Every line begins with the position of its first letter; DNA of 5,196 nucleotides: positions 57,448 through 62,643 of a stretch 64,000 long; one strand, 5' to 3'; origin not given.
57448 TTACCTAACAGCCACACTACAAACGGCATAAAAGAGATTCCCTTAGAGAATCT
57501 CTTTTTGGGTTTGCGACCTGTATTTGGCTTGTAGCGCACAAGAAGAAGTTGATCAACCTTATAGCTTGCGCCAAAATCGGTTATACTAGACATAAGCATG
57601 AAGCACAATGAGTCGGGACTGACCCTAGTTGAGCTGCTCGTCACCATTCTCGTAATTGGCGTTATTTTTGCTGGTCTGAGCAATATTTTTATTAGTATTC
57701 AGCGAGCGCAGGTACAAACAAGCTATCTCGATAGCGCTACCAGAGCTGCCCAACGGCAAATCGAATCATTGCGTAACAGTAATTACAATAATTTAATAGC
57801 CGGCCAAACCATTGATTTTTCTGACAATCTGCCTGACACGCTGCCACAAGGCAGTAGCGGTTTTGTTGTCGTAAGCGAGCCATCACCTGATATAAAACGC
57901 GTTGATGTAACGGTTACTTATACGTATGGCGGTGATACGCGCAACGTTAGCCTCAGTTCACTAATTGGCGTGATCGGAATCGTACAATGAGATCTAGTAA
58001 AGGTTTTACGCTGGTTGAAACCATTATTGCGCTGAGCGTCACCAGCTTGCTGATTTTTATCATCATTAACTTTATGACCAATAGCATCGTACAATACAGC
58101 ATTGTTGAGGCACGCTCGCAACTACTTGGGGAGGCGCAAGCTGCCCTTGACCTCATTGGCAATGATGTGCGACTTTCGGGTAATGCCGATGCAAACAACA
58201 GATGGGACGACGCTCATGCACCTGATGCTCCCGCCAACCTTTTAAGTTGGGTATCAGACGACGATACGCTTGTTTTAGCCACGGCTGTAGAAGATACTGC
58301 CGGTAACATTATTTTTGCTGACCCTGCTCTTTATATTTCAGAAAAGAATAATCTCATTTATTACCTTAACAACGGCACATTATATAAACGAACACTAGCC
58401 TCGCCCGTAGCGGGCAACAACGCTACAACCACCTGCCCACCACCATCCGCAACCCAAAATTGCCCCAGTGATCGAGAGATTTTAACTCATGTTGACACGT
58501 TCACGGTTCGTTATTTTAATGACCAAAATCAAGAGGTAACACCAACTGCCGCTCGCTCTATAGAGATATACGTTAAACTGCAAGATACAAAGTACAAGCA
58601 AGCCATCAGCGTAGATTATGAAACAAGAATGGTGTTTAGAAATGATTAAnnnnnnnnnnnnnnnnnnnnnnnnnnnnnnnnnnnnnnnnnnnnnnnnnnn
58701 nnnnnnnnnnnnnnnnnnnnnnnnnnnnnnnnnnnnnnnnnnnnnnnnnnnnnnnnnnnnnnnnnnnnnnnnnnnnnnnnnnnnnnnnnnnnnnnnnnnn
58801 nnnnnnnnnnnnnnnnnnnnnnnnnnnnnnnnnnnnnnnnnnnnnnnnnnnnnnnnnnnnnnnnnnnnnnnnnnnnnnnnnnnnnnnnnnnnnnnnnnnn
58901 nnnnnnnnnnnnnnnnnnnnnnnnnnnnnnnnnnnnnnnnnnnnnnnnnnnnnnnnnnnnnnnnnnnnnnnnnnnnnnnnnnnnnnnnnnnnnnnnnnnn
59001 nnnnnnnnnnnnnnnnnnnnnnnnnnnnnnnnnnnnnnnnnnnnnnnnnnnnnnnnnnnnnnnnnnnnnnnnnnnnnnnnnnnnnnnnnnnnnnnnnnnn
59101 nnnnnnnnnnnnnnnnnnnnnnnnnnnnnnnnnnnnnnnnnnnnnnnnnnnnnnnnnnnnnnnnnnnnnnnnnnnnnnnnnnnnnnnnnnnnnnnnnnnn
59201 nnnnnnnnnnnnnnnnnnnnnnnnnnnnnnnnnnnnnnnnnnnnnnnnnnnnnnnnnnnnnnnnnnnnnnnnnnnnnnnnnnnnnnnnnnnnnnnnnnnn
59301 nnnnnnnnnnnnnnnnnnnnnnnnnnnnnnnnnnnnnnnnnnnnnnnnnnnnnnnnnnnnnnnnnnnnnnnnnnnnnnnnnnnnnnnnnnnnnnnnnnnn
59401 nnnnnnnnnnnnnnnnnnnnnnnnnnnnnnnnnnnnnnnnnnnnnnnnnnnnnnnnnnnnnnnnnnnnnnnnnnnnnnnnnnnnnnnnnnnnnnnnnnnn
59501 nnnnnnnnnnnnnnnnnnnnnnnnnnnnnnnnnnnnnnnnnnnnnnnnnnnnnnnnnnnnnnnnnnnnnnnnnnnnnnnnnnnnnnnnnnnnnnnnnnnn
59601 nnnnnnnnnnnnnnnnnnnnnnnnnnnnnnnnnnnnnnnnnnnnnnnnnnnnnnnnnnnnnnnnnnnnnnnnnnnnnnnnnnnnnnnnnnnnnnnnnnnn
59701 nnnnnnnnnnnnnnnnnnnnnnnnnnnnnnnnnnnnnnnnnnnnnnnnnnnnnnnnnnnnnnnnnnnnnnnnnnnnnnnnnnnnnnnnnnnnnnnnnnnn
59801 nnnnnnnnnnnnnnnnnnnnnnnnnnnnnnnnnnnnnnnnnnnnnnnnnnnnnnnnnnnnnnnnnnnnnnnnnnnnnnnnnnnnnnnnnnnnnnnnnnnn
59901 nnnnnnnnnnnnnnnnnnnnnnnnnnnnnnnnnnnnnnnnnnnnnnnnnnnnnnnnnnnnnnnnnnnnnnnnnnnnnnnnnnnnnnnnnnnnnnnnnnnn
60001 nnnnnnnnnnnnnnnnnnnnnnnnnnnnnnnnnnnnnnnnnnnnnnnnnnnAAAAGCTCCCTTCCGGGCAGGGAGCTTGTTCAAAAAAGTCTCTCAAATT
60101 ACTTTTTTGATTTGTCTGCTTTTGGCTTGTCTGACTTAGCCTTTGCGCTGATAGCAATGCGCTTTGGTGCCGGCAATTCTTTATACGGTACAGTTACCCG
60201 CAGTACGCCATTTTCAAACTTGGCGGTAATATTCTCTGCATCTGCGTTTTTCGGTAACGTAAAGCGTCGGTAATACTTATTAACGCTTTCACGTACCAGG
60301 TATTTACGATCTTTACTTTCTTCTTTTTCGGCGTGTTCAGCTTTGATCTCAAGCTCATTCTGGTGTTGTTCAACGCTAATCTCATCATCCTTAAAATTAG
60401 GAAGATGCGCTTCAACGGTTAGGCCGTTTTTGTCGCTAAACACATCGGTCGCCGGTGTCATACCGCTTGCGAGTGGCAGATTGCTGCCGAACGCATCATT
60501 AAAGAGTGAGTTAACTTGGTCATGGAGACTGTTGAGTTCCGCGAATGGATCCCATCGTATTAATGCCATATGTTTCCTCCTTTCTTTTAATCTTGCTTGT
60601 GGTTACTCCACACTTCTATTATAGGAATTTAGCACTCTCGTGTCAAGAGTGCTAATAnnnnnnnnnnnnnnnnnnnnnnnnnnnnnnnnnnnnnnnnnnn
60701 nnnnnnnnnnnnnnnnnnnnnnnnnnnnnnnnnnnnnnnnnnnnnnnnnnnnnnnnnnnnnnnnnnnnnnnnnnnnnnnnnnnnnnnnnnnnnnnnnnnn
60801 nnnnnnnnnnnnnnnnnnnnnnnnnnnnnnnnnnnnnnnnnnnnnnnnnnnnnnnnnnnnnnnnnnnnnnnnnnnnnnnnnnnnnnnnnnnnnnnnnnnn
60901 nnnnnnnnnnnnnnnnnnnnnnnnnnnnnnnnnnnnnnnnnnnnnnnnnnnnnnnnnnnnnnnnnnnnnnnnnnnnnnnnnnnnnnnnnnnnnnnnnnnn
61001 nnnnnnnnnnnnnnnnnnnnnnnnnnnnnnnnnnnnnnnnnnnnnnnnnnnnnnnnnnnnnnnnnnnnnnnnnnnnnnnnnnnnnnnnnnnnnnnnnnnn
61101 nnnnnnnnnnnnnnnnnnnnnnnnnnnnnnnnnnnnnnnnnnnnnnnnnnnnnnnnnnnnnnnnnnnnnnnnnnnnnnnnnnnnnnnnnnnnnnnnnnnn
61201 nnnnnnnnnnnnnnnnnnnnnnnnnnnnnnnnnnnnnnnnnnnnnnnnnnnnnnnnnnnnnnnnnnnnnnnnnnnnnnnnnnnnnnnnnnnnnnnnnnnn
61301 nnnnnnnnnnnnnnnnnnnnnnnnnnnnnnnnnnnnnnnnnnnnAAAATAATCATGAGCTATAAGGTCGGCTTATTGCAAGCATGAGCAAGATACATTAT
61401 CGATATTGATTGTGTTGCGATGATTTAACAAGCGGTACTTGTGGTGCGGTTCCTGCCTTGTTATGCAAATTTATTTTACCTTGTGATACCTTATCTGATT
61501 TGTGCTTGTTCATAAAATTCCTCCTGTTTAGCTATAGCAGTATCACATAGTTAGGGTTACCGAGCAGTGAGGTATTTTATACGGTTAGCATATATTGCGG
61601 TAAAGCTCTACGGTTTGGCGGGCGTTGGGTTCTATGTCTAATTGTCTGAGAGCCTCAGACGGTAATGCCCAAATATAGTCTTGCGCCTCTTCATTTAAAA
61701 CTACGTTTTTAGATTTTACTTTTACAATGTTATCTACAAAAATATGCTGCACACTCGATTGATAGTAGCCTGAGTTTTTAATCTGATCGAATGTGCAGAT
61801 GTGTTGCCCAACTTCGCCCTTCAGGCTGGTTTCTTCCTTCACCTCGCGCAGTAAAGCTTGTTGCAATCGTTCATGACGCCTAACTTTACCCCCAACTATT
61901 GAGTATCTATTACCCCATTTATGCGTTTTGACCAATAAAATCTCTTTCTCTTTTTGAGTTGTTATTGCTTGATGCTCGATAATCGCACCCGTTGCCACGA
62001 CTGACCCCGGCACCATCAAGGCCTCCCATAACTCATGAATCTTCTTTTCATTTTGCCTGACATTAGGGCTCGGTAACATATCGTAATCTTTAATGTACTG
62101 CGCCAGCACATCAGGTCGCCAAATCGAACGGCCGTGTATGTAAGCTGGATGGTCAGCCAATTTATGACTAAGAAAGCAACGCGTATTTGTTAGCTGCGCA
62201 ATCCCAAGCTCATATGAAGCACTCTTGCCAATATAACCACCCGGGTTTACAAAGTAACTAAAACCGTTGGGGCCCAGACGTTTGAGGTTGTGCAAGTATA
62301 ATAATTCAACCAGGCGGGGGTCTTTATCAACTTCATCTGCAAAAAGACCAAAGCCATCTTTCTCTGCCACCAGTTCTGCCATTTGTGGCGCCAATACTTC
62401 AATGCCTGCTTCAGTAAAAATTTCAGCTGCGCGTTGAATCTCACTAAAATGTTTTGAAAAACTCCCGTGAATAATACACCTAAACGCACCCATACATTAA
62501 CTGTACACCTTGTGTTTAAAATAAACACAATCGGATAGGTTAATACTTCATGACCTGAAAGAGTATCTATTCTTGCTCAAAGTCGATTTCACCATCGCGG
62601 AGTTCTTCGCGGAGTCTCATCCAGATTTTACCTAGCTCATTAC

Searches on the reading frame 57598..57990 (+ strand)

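Call 108: search_protein_families(library=pfam, proteins=[window:57598-57990:+], max_evalue=0.001)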
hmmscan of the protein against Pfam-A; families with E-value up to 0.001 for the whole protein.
window:57598-57990:+ (130 aa): 1 family
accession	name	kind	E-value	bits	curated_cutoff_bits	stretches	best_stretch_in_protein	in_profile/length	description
PF07963.17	N_methyl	-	1.6e-06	27.8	21.2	1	3-27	2-26/27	Prokaryotic N-terminal methylation motif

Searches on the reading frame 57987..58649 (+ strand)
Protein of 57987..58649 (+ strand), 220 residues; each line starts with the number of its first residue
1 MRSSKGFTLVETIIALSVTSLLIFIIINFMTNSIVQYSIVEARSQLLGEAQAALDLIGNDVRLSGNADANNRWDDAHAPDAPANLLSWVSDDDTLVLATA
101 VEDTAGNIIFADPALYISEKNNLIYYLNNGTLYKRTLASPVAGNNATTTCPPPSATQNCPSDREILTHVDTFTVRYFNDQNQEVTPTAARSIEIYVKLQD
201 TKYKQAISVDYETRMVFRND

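Call 108: search_protein_families(library=pfam, proteins=[window:57987-58649:+], max_evalue=0.001)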
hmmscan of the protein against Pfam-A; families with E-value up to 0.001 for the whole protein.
window:57987-58649:+ (220 aa): 1 family
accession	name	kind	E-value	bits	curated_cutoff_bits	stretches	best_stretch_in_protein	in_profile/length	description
PF07963.17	N_methyl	-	1.4e-05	24.9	21.2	1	1-26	1-26/27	Prokaryotic N-terminal methylation motif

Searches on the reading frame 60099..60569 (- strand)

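Call 108: search_protein_families(library=pfam, proteins=[window:60099-60569:-], max_evalue=0.001)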
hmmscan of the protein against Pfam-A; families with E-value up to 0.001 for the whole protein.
window:60099-60569:- (156 aa): 2 families
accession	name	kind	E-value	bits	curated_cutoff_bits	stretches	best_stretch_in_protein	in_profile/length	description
PF00011.27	HSP20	-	2.1e-23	82.8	20.8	1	44-140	3-101/102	Hsp20/alpha crystallin family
PF17886.7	ArsA_HSP20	-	7.4e-08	32.3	22.5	1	49-126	3-62/63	HSP20-like domain found in ArsA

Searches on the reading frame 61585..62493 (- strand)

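Call 108: search_protein_families(library=pfam, proteins=[window:61585-62493:-], max_evalue=0.001)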
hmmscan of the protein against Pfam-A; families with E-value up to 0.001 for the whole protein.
window:61585-62493:- (302 aa): 1 family
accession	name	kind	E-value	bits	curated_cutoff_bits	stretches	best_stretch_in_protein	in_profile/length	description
PF00293.34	NUDIX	-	5.2e-13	49.6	21.1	1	178-296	10-132/134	NUDIX domain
